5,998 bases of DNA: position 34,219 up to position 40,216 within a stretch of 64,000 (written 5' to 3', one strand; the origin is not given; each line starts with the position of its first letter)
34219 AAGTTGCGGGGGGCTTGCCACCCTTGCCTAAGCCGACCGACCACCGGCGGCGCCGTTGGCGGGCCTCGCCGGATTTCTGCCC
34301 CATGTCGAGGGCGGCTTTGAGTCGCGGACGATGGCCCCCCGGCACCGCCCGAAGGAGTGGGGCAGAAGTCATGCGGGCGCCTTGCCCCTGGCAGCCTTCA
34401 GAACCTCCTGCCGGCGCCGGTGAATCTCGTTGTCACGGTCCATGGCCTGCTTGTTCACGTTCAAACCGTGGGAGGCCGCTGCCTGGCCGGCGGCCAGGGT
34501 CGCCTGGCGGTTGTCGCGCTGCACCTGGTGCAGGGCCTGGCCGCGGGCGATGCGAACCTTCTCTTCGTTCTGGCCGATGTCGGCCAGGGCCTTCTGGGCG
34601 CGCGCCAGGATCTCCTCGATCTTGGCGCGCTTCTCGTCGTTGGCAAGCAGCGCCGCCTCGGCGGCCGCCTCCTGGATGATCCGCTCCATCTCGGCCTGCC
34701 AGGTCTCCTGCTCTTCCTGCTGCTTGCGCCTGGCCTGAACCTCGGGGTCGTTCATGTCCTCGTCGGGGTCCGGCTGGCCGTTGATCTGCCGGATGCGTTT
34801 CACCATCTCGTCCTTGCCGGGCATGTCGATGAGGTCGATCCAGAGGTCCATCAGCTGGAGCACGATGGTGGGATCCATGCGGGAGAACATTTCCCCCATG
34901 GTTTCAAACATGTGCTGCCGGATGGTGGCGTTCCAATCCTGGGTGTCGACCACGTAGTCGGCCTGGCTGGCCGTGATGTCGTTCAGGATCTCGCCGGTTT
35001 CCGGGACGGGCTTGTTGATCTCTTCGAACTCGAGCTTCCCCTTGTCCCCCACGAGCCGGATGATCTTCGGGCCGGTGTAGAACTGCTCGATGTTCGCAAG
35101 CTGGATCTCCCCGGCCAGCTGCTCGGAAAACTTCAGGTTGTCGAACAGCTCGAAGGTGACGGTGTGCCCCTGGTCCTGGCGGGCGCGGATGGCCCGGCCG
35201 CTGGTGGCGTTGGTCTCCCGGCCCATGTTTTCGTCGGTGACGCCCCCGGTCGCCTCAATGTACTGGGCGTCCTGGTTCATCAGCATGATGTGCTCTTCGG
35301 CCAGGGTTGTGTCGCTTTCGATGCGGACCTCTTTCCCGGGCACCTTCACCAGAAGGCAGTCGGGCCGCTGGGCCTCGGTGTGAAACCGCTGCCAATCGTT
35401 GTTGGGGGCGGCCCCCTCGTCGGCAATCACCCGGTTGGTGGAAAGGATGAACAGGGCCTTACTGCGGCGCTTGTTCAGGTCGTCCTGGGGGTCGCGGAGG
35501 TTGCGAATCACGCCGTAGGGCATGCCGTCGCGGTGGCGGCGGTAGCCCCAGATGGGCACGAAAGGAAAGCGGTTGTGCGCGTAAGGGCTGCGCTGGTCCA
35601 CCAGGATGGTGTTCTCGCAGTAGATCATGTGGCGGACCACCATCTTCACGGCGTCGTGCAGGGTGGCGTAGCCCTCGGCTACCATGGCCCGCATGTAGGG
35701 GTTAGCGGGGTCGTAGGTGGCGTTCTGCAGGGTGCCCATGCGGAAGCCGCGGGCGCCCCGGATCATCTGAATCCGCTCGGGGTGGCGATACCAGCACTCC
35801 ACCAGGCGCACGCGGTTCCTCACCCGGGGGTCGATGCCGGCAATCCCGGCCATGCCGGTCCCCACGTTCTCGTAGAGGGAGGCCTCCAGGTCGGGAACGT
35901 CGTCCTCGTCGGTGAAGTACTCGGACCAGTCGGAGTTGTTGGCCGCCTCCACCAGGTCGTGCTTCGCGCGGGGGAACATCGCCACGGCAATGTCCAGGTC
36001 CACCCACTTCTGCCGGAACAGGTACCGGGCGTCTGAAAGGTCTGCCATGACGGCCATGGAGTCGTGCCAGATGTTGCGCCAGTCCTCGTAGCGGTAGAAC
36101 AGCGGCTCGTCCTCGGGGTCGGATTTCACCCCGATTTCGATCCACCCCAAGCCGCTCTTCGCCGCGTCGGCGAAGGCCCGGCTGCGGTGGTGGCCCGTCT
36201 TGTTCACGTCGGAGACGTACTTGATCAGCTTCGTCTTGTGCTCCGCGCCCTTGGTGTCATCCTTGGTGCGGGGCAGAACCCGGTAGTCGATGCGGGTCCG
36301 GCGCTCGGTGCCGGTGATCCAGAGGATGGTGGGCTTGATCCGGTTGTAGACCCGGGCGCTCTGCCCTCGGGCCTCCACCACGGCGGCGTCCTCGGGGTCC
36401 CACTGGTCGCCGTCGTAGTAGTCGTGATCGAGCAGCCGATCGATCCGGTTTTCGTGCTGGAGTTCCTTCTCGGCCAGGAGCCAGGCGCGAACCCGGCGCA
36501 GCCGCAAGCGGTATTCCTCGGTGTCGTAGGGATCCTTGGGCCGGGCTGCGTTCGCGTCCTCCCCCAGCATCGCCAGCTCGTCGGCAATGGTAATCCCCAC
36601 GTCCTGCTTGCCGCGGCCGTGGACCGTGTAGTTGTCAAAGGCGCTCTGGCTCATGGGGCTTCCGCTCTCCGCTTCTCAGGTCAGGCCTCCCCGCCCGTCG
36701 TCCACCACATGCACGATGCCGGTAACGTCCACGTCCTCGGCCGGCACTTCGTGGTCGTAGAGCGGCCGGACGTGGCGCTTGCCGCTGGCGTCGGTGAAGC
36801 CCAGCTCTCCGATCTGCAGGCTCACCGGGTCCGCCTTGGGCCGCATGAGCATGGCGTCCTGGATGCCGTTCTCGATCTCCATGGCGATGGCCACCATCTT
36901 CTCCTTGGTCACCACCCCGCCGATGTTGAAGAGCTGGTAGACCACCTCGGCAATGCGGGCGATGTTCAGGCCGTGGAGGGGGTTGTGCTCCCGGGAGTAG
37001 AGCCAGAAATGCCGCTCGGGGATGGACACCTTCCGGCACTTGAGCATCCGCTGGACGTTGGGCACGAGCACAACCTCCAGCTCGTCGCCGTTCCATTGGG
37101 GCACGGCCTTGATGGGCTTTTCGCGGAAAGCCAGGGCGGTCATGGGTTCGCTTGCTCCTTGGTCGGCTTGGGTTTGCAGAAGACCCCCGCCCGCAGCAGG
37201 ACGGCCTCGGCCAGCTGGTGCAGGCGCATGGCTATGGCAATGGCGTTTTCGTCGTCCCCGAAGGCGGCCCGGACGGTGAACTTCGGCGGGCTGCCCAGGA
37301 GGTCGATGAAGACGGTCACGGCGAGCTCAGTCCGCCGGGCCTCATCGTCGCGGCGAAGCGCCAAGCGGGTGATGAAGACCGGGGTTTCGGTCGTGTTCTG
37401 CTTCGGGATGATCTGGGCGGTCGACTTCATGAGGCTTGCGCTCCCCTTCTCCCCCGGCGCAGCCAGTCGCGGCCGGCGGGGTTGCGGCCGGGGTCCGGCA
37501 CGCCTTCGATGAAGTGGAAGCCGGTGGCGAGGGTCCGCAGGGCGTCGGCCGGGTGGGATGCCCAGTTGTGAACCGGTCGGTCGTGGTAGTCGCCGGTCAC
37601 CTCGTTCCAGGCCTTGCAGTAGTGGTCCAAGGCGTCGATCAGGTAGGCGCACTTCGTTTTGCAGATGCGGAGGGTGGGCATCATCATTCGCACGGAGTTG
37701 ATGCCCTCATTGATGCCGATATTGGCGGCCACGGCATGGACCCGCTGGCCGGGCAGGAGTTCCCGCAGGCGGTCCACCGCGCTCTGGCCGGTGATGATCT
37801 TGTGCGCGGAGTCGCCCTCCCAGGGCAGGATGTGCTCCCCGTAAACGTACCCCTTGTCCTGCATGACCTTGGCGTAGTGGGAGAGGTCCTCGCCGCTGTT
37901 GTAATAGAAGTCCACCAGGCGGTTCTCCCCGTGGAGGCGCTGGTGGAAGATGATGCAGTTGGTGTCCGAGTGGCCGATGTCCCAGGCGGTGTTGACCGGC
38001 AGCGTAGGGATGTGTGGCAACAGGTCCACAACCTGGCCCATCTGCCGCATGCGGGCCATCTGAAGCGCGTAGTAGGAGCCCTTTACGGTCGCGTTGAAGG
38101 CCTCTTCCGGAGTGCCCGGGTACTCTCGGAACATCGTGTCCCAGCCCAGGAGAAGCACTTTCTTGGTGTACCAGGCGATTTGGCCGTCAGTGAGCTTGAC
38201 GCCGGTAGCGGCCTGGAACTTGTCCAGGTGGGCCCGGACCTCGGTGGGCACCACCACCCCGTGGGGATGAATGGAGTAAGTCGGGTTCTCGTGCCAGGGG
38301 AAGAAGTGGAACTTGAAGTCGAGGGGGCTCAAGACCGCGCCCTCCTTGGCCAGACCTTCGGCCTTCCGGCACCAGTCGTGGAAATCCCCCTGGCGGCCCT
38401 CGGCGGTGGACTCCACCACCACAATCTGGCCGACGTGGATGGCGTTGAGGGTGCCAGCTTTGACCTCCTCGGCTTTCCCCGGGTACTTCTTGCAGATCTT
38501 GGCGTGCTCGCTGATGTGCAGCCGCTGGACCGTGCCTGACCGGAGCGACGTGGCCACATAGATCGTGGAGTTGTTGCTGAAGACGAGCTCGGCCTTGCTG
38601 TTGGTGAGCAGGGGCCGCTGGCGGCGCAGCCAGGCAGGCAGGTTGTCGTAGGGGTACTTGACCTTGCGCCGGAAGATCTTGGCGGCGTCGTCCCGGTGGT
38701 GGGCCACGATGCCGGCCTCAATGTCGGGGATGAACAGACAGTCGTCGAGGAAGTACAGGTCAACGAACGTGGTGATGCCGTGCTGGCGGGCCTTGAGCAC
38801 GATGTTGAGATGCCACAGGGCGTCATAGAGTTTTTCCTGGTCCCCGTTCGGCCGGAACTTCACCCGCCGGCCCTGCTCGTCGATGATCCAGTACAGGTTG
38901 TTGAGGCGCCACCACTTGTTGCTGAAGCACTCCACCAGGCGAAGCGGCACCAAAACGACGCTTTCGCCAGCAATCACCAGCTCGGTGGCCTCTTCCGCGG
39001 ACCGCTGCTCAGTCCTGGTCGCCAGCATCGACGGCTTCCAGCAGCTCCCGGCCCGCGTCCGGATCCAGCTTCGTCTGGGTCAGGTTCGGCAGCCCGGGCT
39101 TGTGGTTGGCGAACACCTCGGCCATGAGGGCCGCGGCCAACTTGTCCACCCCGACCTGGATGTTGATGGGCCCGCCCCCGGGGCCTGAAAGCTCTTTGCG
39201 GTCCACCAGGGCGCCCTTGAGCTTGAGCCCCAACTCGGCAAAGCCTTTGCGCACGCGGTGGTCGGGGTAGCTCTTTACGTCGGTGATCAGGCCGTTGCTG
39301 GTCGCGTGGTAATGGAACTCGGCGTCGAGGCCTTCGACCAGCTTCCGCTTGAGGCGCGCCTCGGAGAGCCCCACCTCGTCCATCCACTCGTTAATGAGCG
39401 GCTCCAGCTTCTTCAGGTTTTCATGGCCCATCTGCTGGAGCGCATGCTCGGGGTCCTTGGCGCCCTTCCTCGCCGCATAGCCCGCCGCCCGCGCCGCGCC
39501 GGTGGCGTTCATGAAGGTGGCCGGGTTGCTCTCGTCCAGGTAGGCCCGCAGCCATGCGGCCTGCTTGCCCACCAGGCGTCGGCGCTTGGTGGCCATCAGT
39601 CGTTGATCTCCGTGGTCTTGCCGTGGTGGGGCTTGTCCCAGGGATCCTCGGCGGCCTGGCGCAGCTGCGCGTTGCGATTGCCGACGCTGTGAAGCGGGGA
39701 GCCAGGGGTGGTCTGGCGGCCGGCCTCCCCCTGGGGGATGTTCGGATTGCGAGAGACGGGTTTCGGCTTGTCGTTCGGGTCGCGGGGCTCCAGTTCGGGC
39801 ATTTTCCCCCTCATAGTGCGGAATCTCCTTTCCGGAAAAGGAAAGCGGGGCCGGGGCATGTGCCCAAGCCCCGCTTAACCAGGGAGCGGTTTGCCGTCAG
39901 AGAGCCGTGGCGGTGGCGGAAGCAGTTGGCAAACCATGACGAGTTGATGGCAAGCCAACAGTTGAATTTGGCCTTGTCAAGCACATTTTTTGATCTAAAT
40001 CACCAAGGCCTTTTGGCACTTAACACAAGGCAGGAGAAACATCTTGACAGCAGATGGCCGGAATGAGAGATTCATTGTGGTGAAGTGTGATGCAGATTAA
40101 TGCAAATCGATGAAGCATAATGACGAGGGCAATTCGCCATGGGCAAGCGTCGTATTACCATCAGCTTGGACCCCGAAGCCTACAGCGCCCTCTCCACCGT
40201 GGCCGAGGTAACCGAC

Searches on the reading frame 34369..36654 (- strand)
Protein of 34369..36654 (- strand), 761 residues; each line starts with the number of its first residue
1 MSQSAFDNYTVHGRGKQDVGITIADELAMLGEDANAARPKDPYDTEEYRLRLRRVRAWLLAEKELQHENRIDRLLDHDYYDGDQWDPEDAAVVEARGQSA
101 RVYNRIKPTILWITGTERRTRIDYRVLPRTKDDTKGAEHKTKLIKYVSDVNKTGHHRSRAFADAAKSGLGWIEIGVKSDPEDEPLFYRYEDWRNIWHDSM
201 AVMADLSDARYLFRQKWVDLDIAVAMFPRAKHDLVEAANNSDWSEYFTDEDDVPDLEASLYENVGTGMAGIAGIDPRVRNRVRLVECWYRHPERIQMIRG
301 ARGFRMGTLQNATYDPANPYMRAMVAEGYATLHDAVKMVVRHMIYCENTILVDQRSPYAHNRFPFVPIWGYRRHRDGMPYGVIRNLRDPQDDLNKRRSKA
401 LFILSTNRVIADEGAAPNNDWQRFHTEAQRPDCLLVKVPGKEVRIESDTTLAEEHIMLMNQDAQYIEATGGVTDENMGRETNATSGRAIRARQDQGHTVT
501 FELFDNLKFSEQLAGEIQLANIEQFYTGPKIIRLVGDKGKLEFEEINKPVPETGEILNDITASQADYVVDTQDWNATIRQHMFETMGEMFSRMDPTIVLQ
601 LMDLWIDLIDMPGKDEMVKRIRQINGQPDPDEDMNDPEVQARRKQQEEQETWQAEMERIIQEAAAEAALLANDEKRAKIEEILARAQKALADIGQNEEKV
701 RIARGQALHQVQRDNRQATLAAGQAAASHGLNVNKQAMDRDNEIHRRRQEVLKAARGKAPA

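Call 55: search_protein_families(library=pfam, proteins=[window:34369-36654:-], max_evalue=0.001)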
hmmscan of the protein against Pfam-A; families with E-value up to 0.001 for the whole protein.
window:34369-36654:- (761 aa): 1 family
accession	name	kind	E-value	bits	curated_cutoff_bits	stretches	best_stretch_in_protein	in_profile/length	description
PF16510.12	P22_portal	-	5.1e-164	547.5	26.1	1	60-668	5-592/594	Phage P22-like portal protein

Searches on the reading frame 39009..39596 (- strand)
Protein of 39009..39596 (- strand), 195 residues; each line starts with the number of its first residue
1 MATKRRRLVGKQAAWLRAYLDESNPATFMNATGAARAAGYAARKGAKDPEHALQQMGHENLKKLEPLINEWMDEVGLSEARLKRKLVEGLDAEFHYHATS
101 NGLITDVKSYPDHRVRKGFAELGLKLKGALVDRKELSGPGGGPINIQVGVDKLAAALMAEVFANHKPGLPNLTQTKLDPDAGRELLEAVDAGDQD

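Call 55: search_protein_families(library=pfam, proteins=[window:39009-39596:-], max_evalue=0.001)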
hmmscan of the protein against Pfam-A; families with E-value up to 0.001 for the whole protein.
window:39009-39596:- (195 aa): 0 families

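Call 74: search_protein_families(library=pfam, proteins=[window:39009-39596:-], max_evalue=1)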
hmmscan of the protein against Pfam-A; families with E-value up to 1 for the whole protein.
window:39009-39596:- (195 aa): 1 family
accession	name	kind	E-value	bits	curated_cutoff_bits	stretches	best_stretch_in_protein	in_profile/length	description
PF03592.21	Terminase_2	-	0.19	12.8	26.1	1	29-65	16-44/141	Terminase small subunit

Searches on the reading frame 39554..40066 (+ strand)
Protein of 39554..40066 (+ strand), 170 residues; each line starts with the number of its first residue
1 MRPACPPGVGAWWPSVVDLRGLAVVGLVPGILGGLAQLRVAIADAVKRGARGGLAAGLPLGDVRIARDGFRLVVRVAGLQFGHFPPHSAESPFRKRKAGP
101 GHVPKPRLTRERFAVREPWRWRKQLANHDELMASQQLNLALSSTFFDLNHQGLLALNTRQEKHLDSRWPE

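Call 6: search_protein_families(library=pfam, proteins=[window:39554-40066:+], max_evalue=0.01)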
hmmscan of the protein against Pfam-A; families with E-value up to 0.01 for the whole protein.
window:39554-40066:+ (170 aa): 0 families

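Call 7: search_protein_families(library=padloc, proteins=[window:39554-40066:+], max_evalue=0.01)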
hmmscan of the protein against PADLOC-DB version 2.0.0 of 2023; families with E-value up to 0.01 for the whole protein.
window:39554-40066:+ (170 aa): 0 families

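Call 74: search_protein_families(library=pfam, proteins=[window:39554-40066:+], max_evalue=1)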
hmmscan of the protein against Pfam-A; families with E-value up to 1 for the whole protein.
window:39554-40066:+ (170 aa): 1 family
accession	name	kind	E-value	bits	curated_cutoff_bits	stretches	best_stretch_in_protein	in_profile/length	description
PF21337.3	Peptidase_M17_N_1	-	0.11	13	27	1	25-70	38-83/118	M17 aminopeptidase, N-terminal domain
